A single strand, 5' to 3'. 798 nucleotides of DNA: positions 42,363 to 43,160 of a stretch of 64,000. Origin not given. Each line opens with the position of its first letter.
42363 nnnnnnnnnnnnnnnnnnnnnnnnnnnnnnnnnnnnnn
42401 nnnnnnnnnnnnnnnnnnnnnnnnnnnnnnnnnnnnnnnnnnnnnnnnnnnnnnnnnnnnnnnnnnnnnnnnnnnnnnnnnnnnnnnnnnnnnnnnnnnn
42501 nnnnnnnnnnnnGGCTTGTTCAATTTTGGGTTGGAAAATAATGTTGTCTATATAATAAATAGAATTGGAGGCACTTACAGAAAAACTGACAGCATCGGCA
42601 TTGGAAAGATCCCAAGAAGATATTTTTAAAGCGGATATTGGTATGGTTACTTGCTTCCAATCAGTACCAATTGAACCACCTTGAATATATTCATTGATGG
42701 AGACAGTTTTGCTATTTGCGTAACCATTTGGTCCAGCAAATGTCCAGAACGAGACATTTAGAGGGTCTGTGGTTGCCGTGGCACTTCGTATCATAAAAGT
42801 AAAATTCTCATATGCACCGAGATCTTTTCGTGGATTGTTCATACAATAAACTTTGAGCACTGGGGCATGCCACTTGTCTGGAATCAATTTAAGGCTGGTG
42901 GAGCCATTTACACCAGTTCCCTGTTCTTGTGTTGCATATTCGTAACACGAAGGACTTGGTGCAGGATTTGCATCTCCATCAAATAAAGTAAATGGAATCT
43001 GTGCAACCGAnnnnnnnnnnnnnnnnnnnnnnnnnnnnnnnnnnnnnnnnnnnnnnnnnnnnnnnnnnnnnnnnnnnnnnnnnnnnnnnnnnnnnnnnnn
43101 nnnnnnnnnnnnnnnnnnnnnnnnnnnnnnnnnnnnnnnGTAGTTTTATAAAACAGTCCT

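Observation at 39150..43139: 1329-aa secreted GH9-like glycoside hydrolase with three unknown N-terminal modules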

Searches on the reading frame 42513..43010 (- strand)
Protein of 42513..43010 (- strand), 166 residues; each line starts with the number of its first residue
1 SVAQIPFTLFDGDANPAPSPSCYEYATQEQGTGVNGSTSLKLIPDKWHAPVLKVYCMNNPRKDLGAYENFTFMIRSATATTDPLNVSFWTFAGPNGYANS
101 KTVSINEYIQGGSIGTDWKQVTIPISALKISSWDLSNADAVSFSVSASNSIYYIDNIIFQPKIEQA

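Call 11: search_protein_families(library=pfam, proteins=[window:42522-43007:-], max_evalue=10)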
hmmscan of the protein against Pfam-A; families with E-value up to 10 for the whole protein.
seq(162 aa): 2 families
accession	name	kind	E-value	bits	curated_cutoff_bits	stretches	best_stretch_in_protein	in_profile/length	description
PF21582.3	CBM30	-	0.015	15.7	27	1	99-146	109-155/170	Carbohydrate binding domain 30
PF03944.20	Endotoxin_C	-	0.04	14.7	21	1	65-160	50-140/142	delta endotoxin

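Call 16: find_homologous_proteins(query=window:42513-43010:-, max_evalue=0.01)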
Query seq(166 aa) (166 aa): 1 proteins with E <= 0.01 among 57 candidates.
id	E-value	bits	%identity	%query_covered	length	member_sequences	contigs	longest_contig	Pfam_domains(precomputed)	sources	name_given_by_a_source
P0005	3.5e-84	299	100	79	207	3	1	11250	-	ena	-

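Call 21: find_homologous_proteins(query=A1, max_evalue=0.001)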
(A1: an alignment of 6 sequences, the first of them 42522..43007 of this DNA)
Query A1 (6 sequences) (162 aa, profile of the alignment): 1 proteins with E <= 0.001 among 4207 candidates.
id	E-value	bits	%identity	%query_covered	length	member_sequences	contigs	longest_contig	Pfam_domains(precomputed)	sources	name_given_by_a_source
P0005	1.4e-59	218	100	80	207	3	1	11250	-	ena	-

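Call 28: predict_structure(alignment_id=A1)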
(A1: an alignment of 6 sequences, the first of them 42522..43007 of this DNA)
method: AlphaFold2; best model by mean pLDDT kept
length: 162 residues; sequences in the alignment: 6
mean_pLDDT: 80.4   pTM: 0.80
mean pLDDT of the five models: 80.4, 66.3, 64.2, 55.0, 52.6
residues with pLDDT >= 90: 37; 70-90: 95; 50-70: 29; < 50: 1
segments of 3 or more residues with pLDDT < 50: none
pLDDT, mean of each block of 10 residues (from residue 1): 78 59 82 89 70 70 86 86 82 69 90 89 88 77 80 91 79
secondary structure, 60 per line:
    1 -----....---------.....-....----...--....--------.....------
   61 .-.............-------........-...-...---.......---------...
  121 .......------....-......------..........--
elements in order: E6-9 E25-28 E38-41 E50-54 E66-75 E83-90 E96-98 H104-107 E118-123 H124-127 E139-144 E151-160

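Call 31: search_protein_representatives(alignment_id=A1)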
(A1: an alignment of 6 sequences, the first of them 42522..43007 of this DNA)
Query: 6 sequences, 166 profile positions. Proteins with E-value up to 0.001 (for the whole library): 322; up to 1e-10: 115; up to 1e-30: 19. The best 150 are listed.
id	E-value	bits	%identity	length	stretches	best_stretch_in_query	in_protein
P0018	1.0e-135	464.4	-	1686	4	5-164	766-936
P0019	4.5e-86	302.9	-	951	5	34-164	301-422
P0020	1.4e-76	272.0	-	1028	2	7-163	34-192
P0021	1.8e-62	226.1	-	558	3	24-161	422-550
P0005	4.6e-60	218.3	-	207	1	4-134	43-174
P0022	7.7e-59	214.3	-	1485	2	6-164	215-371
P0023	2.0e-57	209.7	-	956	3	7-161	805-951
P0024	8.3e-56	204.4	-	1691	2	9-165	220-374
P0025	6.0e-55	201.6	-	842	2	10-165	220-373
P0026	2.6e-52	193.0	-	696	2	13-162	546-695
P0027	1.5e-45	171.1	-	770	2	25-164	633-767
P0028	8.3e-45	168.6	-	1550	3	38-164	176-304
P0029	1.6e-43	164.5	-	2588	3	35-164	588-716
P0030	1.4e-42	161.4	-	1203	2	7-163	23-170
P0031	5.0e-40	153.1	-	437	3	13-163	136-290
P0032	1.1e-37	145.5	-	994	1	2-165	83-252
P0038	7.2e-30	120.0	-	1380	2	12-163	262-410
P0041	1.6e-27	112.4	-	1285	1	9-163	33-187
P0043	9.2e-27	109.9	-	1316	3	11-164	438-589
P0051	6.1e-23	97.5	-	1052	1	8-161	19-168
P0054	1.2e-22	96.6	-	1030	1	5-164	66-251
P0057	5.0e-22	94.5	-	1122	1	12-162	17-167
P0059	1.1e-21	93.4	-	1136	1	8-164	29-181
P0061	1.2e-21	93.2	-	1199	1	9-163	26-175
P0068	7.8e-21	90.7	-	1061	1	10-163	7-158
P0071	5.2e-20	88.0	-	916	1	12-161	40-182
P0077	3.3e-19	85.4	-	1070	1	8-163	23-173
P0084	1.5e-17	80.0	-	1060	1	6-160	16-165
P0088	9.5e-17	77.4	-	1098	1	13-162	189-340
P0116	8.2e-12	61.3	-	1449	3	39-133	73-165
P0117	9.7e-12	61.1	-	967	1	9-164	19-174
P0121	1.3e-11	60.7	-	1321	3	64-131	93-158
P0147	1.7e-09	53.7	-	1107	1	3-162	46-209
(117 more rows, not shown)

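Call 34: search_protein_families(library=pfam, alignment_id=A2, max_evalue=0.0001)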
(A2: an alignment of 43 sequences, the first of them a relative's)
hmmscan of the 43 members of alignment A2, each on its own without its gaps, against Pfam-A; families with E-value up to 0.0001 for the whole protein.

A. member 1, P0018 (1686 aa): 4 families
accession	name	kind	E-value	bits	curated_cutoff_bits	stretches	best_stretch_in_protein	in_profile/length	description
PF00759.25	Glyco_hydro_9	-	5.5e-60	204.3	27.7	1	1166-1680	1-443/444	Glycosyl hydrolase family 9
PF02927.20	CelD_N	-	2.7e-11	44.5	24.6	1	1067-1154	5-85/86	Cellulase N-terminal ig-like domain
PF16656.11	Pur_ac_phosph_N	-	2.7e-08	34.7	30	1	591-671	7-93/93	Purple acid Phosphatase, N-terminal domain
PF21582.3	CBM30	-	9.8e-06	26.1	27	0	118-202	77-165/170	Carbohydrate binding domain 30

B. families by the number of members that match (of 43 scanned): 31 families (the first 25 are shown)
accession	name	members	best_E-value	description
PF00759.25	Glyco_hydro_9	21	4.7e-62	Glycosyl hydrolase family 9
PF02927.20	CelD_N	17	2.4e-19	Cellulase N-terminal ig-like domain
PF21582.3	CBM30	5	2.2e-26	Carbohydrate binding domain 30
PF14870.12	PSII_BNR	5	2.3e-16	Photosynthesis system II assembly factor YCF48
PF13948.11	DUF4215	3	4.2e-26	Domain of unknown function (DUF4215)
PF22352.2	K319L-like_PKD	3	4.8e-12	K319L-like, PKD domain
PF16656.11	Pur_ac_phosph_N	3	2.7e-10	Purple acid Phosphatase, N-terminal domain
PF00041.27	fn3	3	3.6e-06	Fibronectin type III domain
PF01471.23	PG_binding_1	2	1.8e-18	Putative peptidoglycan binding domain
PF07452.17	CHRD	2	1.6e-12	CHRD domain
PF18911.6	PKD_4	2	7.2e-12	PKD domain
PF00188.32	CAP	2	1.5e-09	Cysteine-rich secretory protein family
PF00801.26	PKD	2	1.3e-08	PKD domain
PF05345.18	He_PIG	2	1.6e-06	Putative Ig domain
PF07221.17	GlcNAc_2-epim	1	3.5e-35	N-acylglucosamine 2-epimerase (GlcNAc 2-epimerase)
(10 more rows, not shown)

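Call 35: search_solved_structures(query=A1, max_evalue=10, show_alignments=2)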
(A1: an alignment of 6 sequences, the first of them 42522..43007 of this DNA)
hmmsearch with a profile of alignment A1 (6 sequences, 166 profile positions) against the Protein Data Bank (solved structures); distinct sequences matched with E-value up to 10: 2.
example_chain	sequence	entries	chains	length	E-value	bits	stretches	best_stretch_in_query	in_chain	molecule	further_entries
2c24_A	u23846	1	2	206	0.00094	22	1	103-149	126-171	ENDOGLUCANASE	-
1wmx_A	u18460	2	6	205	0.00094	22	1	103-149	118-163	COG3291: FOG: PKD repeat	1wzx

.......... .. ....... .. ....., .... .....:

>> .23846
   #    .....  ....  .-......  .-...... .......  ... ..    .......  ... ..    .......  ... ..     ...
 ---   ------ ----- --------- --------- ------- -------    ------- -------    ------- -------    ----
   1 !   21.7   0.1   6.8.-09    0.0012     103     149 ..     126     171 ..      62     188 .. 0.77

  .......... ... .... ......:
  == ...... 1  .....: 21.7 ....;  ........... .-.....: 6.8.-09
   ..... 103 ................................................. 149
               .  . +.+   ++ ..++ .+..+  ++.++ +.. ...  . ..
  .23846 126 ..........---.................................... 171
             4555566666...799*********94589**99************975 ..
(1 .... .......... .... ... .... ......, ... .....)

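Call 39: search_solved_structures(query=A3, max_evalue=1, show_alignments=1)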
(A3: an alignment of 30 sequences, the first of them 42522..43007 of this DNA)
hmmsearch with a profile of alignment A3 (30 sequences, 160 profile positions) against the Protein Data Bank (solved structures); distinct sequences matched with E-value up to 1: 5.
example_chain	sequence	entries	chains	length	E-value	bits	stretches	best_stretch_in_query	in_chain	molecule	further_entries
1wmx_A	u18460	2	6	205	0.00029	23.6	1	55-142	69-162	COG3291: FOG: PKD repeat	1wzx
2c24_A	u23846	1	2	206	0.00029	23.5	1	55-142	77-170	ENDOGLUCANASE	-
2lro_A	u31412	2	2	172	0.0054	19.4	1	39-156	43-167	Endoglucanase H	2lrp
1v0a_A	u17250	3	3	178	0.0063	19.2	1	40-156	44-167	ENDOGLUCANASE H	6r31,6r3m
7rro_XA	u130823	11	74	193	0.92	12.2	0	64-158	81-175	Cilia- and flagella-associated protein 20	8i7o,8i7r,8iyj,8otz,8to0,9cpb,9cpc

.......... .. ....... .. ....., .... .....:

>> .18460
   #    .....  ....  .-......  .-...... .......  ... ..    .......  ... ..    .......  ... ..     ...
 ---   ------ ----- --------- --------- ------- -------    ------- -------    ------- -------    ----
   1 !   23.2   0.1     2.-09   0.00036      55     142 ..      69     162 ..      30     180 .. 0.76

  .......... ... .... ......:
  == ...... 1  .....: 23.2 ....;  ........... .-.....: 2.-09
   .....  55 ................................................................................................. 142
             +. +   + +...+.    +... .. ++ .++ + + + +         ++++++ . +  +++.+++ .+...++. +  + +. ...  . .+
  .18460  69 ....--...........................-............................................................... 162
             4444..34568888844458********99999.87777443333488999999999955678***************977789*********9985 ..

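Call 40: search_protein_families(library=pfam, alignment_id=A3, max_evalue=0.01)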
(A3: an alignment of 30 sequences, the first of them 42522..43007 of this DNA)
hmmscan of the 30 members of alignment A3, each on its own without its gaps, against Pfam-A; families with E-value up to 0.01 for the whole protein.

A. member 1, window:42522-43007:- (162 aa): 0 families

B. families by the number of members that match (of 30 scanned): 2 families
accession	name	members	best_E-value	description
PF21582.3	CBM30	5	2.3e-05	Carbohydrate binding domain 30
PF03425.19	CBM_11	2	3e-05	Carbohydrate binding domain (family 11)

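Call 47: list_cluster_members(proteins=[P0018, P0043, P0032, P0054, P0147, P0088, P0057, P0061, P0022, P0038])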
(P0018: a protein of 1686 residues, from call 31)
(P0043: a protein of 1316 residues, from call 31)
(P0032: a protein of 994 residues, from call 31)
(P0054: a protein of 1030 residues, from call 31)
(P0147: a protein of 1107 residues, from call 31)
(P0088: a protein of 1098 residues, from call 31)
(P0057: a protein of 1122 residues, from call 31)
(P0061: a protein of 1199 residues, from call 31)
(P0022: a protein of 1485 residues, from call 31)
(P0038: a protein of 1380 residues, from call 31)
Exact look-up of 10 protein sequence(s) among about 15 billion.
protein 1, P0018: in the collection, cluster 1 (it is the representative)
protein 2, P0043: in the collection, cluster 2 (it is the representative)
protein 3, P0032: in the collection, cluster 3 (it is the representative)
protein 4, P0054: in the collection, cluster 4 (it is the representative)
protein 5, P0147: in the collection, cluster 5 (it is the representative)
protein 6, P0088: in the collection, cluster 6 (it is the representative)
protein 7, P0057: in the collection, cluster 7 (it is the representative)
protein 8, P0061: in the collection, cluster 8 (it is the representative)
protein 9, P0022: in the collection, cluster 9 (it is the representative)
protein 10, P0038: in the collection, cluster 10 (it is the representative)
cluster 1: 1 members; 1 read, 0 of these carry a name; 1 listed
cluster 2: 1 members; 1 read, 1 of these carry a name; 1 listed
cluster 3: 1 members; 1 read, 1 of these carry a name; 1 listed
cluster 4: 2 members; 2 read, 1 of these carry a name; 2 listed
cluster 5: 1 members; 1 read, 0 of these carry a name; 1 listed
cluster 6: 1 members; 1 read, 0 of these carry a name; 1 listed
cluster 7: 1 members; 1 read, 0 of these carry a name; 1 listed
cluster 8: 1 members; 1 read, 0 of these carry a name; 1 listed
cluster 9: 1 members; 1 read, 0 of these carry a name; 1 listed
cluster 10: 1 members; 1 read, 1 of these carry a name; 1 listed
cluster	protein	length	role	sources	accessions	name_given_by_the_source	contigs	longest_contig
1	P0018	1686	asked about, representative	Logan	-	-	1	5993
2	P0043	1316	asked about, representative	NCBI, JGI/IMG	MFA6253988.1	MAG: glycoside hydrolase family 9 protein [Candidatus Paceibacterota bacterium] | hypothetical protein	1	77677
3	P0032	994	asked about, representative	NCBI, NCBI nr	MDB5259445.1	MAG: Cellulose 1,4-beta-cellobiosidase [Candidatus Taylorbacteria bacterium] | Cellulose 1,4-beta-cellobiosidase [Candidatus Taylorbacteria bacterium]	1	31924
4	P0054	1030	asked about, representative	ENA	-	-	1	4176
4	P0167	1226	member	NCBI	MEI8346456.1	MAG: glycoside hydrolase family 9 protein [Pseudomonadota bacterium]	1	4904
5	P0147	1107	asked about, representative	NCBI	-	-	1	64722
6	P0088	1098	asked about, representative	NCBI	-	-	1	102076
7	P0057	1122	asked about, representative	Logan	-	-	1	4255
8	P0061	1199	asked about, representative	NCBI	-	-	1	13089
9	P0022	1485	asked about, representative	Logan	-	-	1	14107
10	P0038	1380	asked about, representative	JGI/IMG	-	hypothetical protein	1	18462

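Call 53: list_cluster_members(proteins=[P0059, P0084, P0068, P0077, P0051, P0117, P0071, P0041, P0116, P0121])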
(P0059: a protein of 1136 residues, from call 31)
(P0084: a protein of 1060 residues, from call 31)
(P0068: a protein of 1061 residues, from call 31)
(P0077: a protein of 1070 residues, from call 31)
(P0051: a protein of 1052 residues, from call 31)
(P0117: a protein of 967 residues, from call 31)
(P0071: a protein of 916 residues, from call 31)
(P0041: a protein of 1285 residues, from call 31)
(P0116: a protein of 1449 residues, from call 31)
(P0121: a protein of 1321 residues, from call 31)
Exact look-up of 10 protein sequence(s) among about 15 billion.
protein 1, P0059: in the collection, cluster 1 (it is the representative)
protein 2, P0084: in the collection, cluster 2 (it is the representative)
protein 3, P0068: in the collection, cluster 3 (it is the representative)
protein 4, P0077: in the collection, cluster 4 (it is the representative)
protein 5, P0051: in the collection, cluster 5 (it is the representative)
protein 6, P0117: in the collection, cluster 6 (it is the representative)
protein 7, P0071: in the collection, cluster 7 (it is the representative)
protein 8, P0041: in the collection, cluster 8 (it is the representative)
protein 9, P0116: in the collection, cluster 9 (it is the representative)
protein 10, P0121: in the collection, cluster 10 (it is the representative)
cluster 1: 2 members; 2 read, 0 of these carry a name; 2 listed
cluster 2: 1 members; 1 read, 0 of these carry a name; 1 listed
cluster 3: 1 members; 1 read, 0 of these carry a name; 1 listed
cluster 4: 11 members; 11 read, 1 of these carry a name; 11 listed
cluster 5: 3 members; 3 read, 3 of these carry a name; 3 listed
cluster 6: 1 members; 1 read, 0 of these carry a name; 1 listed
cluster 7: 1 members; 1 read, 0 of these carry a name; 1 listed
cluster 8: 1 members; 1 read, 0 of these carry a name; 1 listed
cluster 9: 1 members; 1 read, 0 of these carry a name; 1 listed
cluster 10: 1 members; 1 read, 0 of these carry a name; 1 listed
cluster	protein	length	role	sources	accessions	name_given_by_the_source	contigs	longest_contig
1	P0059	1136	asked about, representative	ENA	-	-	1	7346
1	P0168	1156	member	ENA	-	-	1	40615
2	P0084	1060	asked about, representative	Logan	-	-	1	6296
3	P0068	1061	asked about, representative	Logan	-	-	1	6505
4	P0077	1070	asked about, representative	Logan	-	-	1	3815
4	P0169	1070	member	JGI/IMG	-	hypothetical protein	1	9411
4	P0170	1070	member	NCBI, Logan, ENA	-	-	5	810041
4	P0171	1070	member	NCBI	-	-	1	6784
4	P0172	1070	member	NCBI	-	-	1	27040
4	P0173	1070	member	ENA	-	-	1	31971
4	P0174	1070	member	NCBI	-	-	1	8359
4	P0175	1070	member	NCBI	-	-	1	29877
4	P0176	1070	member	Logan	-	-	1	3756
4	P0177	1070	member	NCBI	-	-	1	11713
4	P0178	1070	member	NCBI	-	-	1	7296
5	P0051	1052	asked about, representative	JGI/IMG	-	hypothetical protein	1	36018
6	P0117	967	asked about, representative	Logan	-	-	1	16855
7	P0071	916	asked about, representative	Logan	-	-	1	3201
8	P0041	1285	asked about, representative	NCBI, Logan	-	-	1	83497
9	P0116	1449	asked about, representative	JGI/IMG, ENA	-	-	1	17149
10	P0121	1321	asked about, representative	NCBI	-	-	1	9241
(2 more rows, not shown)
